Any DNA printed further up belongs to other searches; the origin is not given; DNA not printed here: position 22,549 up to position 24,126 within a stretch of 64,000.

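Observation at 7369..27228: Candidate undescribed pathway: sigma54-controlled CoA-dependent radical deoxygenation of a polyhydroxy acid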

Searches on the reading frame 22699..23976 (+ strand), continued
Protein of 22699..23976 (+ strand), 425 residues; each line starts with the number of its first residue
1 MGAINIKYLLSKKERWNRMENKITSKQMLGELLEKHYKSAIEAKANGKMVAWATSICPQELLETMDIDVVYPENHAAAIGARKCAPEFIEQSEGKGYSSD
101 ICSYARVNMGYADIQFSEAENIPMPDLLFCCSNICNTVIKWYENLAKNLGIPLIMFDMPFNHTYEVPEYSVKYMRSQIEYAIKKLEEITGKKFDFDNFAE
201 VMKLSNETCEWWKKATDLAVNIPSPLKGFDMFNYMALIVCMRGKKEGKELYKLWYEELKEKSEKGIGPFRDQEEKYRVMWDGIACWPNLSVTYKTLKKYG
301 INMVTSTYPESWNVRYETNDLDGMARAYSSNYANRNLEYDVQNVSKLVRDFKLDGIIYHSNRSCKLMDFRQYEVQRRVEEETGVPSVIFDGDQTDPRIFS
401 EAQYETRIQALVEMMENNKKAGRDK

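Call 38: search_protein_families(library=ncbifam, proteins=[L018:13881-14927:+, L001:5071-6576:-, L068:1271-2272:+, L062:18070-19242:+, L009:8503-9534:-, L032:2774-4060:+, L021:1597-2691:+, L049:20125-21069:-, L001:6586-7596:-, L047:16667-18163:-], max_evalue=1e-10)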
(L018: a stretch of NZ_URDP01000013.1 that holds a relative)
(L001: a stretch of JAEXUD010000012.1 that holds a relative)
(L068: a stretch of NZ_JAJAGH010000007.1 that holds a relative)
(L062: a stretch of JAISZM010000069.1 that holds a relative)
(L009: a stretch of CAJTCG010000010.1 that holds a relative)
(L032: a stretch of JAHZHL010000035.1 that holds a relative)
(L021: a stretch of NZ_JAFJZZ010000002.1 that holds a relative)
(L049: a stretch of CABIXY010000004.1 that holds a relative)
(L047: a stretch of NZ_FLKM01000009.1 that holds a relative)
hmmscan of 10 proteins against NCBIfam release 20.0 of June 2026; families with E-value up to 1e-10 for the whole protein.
L018:13881-14927:+ (348 aa): 2 families
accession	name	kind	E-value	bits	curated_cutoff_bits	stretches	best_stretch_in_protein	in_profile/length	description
TIGR00787.1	dctP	subfamily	3.8e-72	242.8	175.05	1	46-297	5-255/257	DctP family TRAP transporter solute-binding subunit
NF037995.1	TRAP_S1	subfamily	1.6e-64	217.9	50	1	46-313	6-271/271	TRAP transporter substrate-binding protein DctP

L001:5071-6576:- (501 aa): 1 family
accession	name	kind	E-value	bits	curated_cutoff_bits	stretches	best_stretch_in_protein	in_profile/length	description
TIGR03248.1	galactar-dH20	equivalog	4.2e-87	292.7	730.85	1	3-487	2-492/507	galactarate dehydratase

L068:1271-2272:+ (333 aa): 21 families
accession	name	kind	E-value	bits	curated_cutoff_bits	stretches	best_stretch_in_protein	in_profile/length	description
NF005069.0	PRK06487.1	equivalog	1e-91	307.3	448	1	15-332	5-319/320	2-hydroxyacid dehydrogenase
NF006263.0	PRK08410.1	equivalog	1.1e-82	278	389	1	15-327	2-310/311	D-2-hydroxyacid dehydrogenase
NF005387.0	PRK06932.1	equivalog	1e-72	244.8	492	1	39-325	26-311/314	2-hydroxyacid dehydrogenase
TIGR01327.1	PGDH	equivalog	3.3e-60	204.4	454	1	39-328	22-305/525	phosphoglycerate dehydrogenase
NF009714.1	PRK13243.1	equivalog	4.6e-59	200.4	455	1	34-328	19-317/332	glyoxylate reductase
NF008759.0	PRK11790.1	equivalog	5.3e-52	176.9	404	1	51-325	48-318/410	phosphoglycerate dehydrogenase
NF005750.0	PRK07574.1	equivalog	5.8e-45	154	329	1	46-329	79-362/386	NAD-dependent formate dehydrogenase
NF011938.0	PRK15409.1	equivalog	4.1e-44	150.9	492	1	34-327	19-312/324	glyoxylate/hydroxypyruvate reductase GhrB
NF000492.1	vanH_gen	exception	2.4e-37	128.7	540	1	65-308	51-295/312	D-lactate dehydrogenase VanH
NF001309.0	PRK00257.1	equivalog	3e-37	128.5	434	1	31-327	13-281/379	4-phosphoerythronate dehydrogenase PdxB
NF041369.1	Dhydh_Halo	equivalog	4.7e-35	121.3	400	1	55-330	32-302/305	D-2-hydroxyacid dehydrogenase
NF006374.0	PRK08605.1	subfamily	1.7e-34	119.3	356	1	79-319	70-317/332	D-lactate dehydrogenase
NF005027.0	PRK06436.1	equivalog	1.6e-32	112.8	261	1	57-330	34-286/303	2-hydroxyacid dehydrogenase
NF009127.0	PRK12480.1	equivalog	4e-31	108.2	579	1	75-283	61-266/330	D-lactate dehydrogenase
NF000371.1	vanH_Agroup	exception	9.8e-31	107.1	700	1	65-320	56-312/322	VanH-A/VanH-Pt family D-lactate dehydrogenase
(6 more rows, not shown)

L062:18070-19242:+ (390 aa): 13 families
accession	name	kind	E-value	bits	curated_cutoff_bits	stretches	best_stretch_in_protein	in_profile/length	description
TIGR02638.1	lactal_redase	equivalog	1.4e-99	333.4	523.15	1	10-381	4-377/379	lactaldehyde reductase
NF007911.0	PRK10624.1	equivalog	4.1e-93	312.4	537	1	16-382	11-377/382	lactaldehyde reductase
NF041833.1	Fe_ADH_ErcA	equivalog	2.4e-91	306.7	550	1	16-386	11-381/382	alcohol dehydrogenase-like regulatory protein ErcA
NF053866.1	CholDhdGbsBBac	equivalog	1.9e-86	290.2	550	1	4-352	6-356/392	choline dehydrogenase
NF007363.0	PRK09860.1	equivalog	1.2e-85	288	581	1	9-382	5-378/383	L-threonine dehydrogenase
NF058672.1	4HyButDHCUPNE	equivalog_domain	9.9e-80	268.5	500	1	14-385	8-376/378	4-hydroxybutyrate dehydrogenase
NF050025.1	SulfAcetaldRedSarD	equivalog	1.6e-79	267.6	700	1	8-384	3-382/385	sulfoacetaldehyde reductase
NF010378.0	PRK13805.1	equivalog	1.2e-72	245.1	951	1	9-355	458-828/872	bifunctional acetaldehyde-CoA/alcohol dehydrogenase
NF011998.0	PRK15454.1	equivalog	9.1e-62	209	556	1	10-375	24-383/395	ethanolamine utilization ethanol dehydrogenase EutG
TIGR03405.1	Phn_Fe-ADH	equivalog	2e-58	197.9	423.7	1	10-300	1-292/355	iron-containing alcohol dehydrogenase PsrA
TIGR04266.1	NDMA_methanol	equivalog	3.2e-49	167.9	625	1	30-353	33-360/420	NDMA-dependent methanol dehydrogenase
NF011717.0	PRK15138.1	equivalog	1.8e-21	76.7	645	1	5-282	1-282/387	alcohol dehydrogenase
NF041822.1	daptide_DH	equivalog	4e-16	58.9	300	1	37-250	2-222/363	daptide-type RiPP biosynthesis dehydogenase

L009:8503-9534:- (343 aa): 20 families
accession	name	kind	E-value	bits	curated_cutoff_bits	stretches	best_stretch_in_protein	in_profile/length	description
NF041097.1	keto_inos_dh_IolM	equivalog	6.7e-59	199.5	450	1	17-324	45-376/389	scyllo-inosose 3-dehydrogenase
NF007489.0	PRK10083.1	equivalog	1.2e-53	182.2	376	1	1-339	1-337/339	Zn-dependent oxidoreductase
NF003808.0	PRK05396.1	equivalog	1.3e-47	162.3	380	1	13-338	14-339/341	L-threonine 3-dehydrogenase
TIGR00692.1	tdh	equivalog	3.6e-46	157.8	458.35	1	20-334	19-335/340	L-threonine 3-dehydrogenase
NF007642.0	PRK10309.1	equivalog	2.2e-37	129.1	550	1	19-271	20-271/347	galactitol-1-phosphate 5-dehydrogenase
NF006940.0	PRK09422.1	equivalog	8e-35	120.4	344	1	1-303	1-303/338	alcohol dehydrogenase AdhP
NF007375.0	PRK09880.1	equivalog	2.8e-33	115.1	469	1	25-328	28-333/344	L-idonate 5-dehydrogenase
TIGR03989.1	Rxyl_3153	subfamily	3.4e-30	105.6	440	1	4-106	6-106/370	NDMA-dependent alcohol dehydrogenase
NF047908.1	AldhRedAhr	equivalog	1.9e-29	102.6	470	1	11-323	15-320/335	NADPH-dependent aldehyde reductase Ahr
NF010344.0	PRK13771.1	subfamily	6.6e-29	100.9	349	1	1-337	1-331/334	putative alcohol dehydrogenase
TIGR03366.1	HpnZ_proposed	hypoth_equivalog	7e-27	94.4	328.1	1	25-318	6-315/315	putative phosphonate catabolism associated alcohol dehydrogenase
TIGR03201.1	dearomat_had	equivalog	1.2e-25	90.3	338.65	1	19-320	18-331/349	6-hydroxycyclohex-1-ene-1-carbonyl-CoA dehydrogenase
TIGR03451.1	mycoS_dep_FDH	equivalog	7.7e-25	87.5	512.9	1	21-325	23-346/358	S-(hydroxymethyl)mycothiol dehydrogenase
NF041172.1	AcrlCoa_red_Thmprot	equivalog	1.4e-23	83.4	500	1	1-337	1-332/334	acryloyl-CoA reductase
TIGR02824.1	quinone_pig3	subfamily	6.1e-23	81.3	296.8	1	88-283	63-262/325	putative NAD(P)H quinone oxidoreductase, PIG3 family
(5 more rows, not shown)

L032:2774-4060:+ (428 aa): 69 families (the best 25 are shown)
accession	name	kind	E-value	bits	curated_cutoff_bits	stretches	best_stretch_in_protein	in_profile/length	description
NF005993.0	PRK08117.1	subfamily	8.3e-189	627.7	574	1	3-424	9-430/433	aspartate aminotransferase family protein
NF004426.0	PRK05769.1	equivalog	9.3e-139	463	552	1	7-422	25-438/441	acetyl ornithine aminotransferase family protein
NF005376.0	PRK06918.1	equivalog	1.6e-119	399.3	676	1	9-424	27-444/451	4-aminobutyrate--2-oxoglutarate transaminase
TIGR00700.1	GABAtrnsam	equivalog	4.1e-118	394.6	506.65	1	15-423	12-420/420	4-aminobutyrate--2-oxoglutarate transaminase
NF005692.0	PRK07495.1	equivalog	1.2e-116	389.9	724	1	16-425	20-423/425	4-aminobutyrate--2-oxoglutarate transaminase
NF006228.0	PRK08360.1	equivalog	2.5e-115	385.6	608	1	18-426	23-429/443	aspartate aminotransferase family protein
TIGR00707.1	argD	subfamily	5.3e-109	364.5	410.05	1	18-421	9-380/381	acetylornithine/succinylornithine family transaminase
NF005272.0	PRK06777.1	equivalog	7.7e-109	364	725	1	28-420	32-418/421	4-aminobutyrate--2-oxoglutarate transaminase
NF006368.0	PRK08593.1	equivalog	4.5e-104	348.6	570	1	12-426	20-434/448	aspartate aminotransferase family protein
NF007308.0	PRK09792.1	equivalog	1.4e-103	347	747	1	21-423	25-421/421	4-aminobutyrate transaminase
NF005985.0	PRK08088.1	equivalog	2e-103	346.4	713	1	21-424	26-424/426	4-aminobutyrate--2-oxoglutarate transaminase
NF002874.0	PRK03244.1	equivalog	4.5e-102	341.8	457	1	19-426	26-397/399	acetylornithine transaminase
NF004714.0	PRK06058.1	subfamily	1.5e-100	337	639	1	10-423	34-446/447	4-aminobutyrate--2-oxoglutarate transaminase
NF002325.0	PRK01278.1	subfamily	1.1e-98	330.5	372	1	17-426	12-391/395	acetylornithine transaminase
NF049976.1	AmadipTransam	equivalog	7e-96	321.7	650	1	8-423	4-414/416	2-aminoadipate transaminase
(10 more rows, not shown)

L021:1597-2691:+ (364 aa): 8 families
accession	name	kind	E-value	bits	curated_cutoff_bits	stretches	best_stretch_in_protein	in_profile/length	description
NF006941.0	PRK09423.1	subfamily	5.7e-122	407.1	336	1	10-360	2-354/367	glycerol dehydrogenase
NF047954.1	PrpdilGlycDhGldA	equivalog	1.5e-103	346.8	700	1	11-355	3-349/365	bifunctional L-1,2-propanediol dehydrogenase/glycerol dehydrogenase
NF053832.1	GlycoaldRedHalo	equivalog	5.4e-95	318.6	550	1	9-359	1-353/363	glycolaldehyde reductase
NF007880.0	PRK10586.1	equivalog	2.2e-45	155.2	429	1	8-362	4-358/362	oxidoreductase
NF002022.0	PRK00843.1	equivalog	2.3e-31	109.1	413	1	35-324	32-310/350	NAD(P)-dependent glycerol-1-phosphate dehydrogenase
NF010378.0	PRK13805.1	equivalog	4.7e-11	41.3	951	0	5-111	451-561/872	bifunctional acetaldehyde-CoA/alcohol dehydrogenase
TIGR02638.1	lactal_redase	equivalog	5e-11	42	523.15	0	116-271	131-273/379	lactaldehyde reductase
NF041833.1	Fe_ADH_ErcA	equivalog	5.8e-11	42.1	550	0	116-270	130-271/382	alcohol dehydrogenase-like regulatory protein ErcA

L049:20125-21069:- (314 aa): 1 family
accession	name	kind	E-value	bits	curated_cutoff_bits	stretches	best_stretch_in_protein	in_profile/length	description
TIGR00946.1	2a69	subfamily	4.8e-20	71.9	246.05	1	5-309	7-334/336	auxin efflux carrier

L001:6586-7596:- (336 aa): 21 families
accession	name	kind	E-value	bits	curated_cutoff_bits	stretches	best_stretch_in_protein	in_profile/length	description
TIGR01327.1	PGDH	equivalog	9.1e-62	209.5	454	1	28-326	15-313/525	phosphoglycerate dehydrogenase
NF006263.0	PRK08410.1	equivalog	2.3e-60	204.6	389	1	14-315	5-308/311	D-2-hydroxyacid dehydrogenase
NF009714.1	PRK13243.1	equivalog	5.3e-60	203.5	455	1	40-328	32-327/332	glyoxylate reductase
NF005069.0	PRK06487.1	equivalog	1.4e-54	185.3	448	1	28-316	23-313/320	2-hydroxyacid dehydrogenase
NF005387.0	PRK06932.1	equivalog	3.6e-53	180.6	492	1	37-305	28-301/314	2-hydroxyacid dehydrogenase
NF011938.0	PRK15409.1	equivalog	4.4e-41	141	492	1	35-327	27-322/324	glyoxylate/hydroxypyruvate reductase GhrB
NF041369.1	Dhydh_Halo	equivalog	5.4e-40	137.5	400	1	75-316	56-297/305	D-2-hydroxyacid dehydrogenase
NF006374.0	PRK08605.1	subfamily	1.9e-38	132.4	356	1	52-295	44-303/332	D-lactate dehydrogenase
NF000492.1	vanH_gen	exception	7.2e-37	127.1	540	1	44-299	34-296/312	D-lactate dehydrogenase VanH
NF008759.0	PRK11790.1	equivalog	1.3e-36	126.1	404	1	44-312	45-311/410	phosphoglycerate dehydrogenase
NF005750.0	PRK07574.1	equivalog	1.6e-35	122.9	329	1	59-322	99-361/386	NAD-dependent formate dehydrogenase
NF009127.0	PRK12480.1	equivalog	6.8e-32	110.8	579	1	52-271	44-264/330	D-lactate dehydrogenase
NF000371.1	vanH_Agroup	exception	1.2e-30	106.8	700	1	59-305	54-310/322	VanH-A/VanH-Pt family D-lactate dehydrogenase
NF005027.0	PRK06436.1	equivalog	1e-26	93.8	261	1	72-325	47-290/303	2-hydroxyacid dehydrogenase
NF000004.1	vanH-D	exception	1.4e-25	90.1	550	1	14-302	9-305/323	D-lactate dehydrogenase VanH-D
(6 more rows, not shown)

L047:16667-18163:- (498 aa): 1 family
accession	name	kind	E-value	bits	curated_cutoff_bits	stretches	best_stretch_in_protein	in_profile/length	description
TIGR03248.1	galactar-dH20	equivalog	1.1e-81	274.9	730.85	1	8-484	7-492/507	galactarate dehydratase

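Call 39: search_solved_structures(query=L018:13881-14927:+, max_evalue=1e-20)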
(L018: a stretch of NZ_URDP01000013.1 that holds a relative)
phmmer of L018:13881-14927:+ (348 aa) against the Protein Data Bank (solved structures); distinct sequences matched with E-value up to 1e-20: 74 (the best 60 are shown).
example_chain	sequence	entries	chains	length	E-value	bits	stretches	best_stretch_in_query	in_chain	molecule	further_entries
4p47_A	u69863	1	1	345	2.1e-52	181.5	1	42-329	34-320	TRAP dicarboxylate transporter, DctP subunit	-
7bbr_A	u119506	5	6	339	2.8e-48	168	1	17-341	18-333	Putative TRAP transporter solute receptor DctP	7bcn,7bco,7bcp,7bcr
8t9t_A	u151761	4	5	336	1.8e-46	162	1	2-328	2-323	Isethionate-binding periplasmic protein DctP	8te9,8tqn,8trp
4p9k_A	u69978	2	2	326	2.8e-46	161.4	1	58-316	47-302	TRAP dicarboxylate transporter, DctP subunit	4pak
9dsy_A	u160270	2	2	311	4.2e-46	160.8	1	44-324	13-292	C4-dicarboxylate-binding periplasmic protein DctP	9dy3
4pdh_A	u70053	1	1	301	5.4e-45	157.2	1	58-313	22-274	TRAP dicarboxylate transporter, DctP subunit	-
4ovs_A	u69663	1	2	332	8.5e-45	156.5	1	37-326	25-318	TRAP dicarboxylate transporter, DctP subunit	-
4pdd_A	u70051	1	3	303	2.3e-44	155.1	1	42-329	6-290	TRAP dicarboxylate transporter, DctP subunit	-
4p1l_A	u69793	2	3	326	1e-43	153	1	47-339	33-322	TRAP dicarboxylate transporter, DctP subunit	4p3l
4o94_A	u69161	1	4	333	2.2e-43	151.9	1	45-323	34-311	TRAP dicarboxylate transporter DctP subunit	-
4pf8_A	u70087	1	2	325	1.6e-42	149.1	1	48-324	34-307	TRAP-T family transporter, DctP (Periplasmic binding) subunit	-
4nq8_A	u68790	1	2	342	4.2e-42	147.7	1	19-326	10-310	Putative periplasmic substrate-binding transport protein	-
4p8b_A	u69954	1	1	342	2.2e-41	145.3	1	50-329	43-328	TRAP-type transporter, periplasmic component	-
4pc9_A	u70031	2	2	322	4.7e-41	144.2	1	45-304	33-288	C4-dicarboxylate transport system, substrate-binding protein, putative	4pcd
4x8r_A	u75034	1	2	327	2e-40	142.1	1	38-324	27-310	TRAP dicarboxylate transporter, DctP subunit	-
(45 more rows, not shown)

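Call 40: search_solved_structures(query=L001:5071-6576:-, max_evalue=0.00001)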
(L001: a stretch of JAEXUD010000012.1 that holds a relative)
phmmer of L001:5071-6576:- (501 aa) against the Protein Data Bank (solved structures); distinct sequences matched with E-value up to 0.00001: 3.
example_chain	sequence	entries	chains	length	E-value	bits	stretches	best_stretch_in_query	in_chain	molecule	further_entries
6u7l_A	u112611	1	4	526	3e-68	233.9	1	3-488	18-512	Galactarate dehydratase (L-threo-forming)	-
3k3s_A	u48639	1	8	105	8.5e-19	70.8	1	1-82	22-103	Altronate hydrolase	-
3laz_A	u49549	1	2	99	6.4e-07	31.7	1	3-78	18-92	D-galactarate dehydratase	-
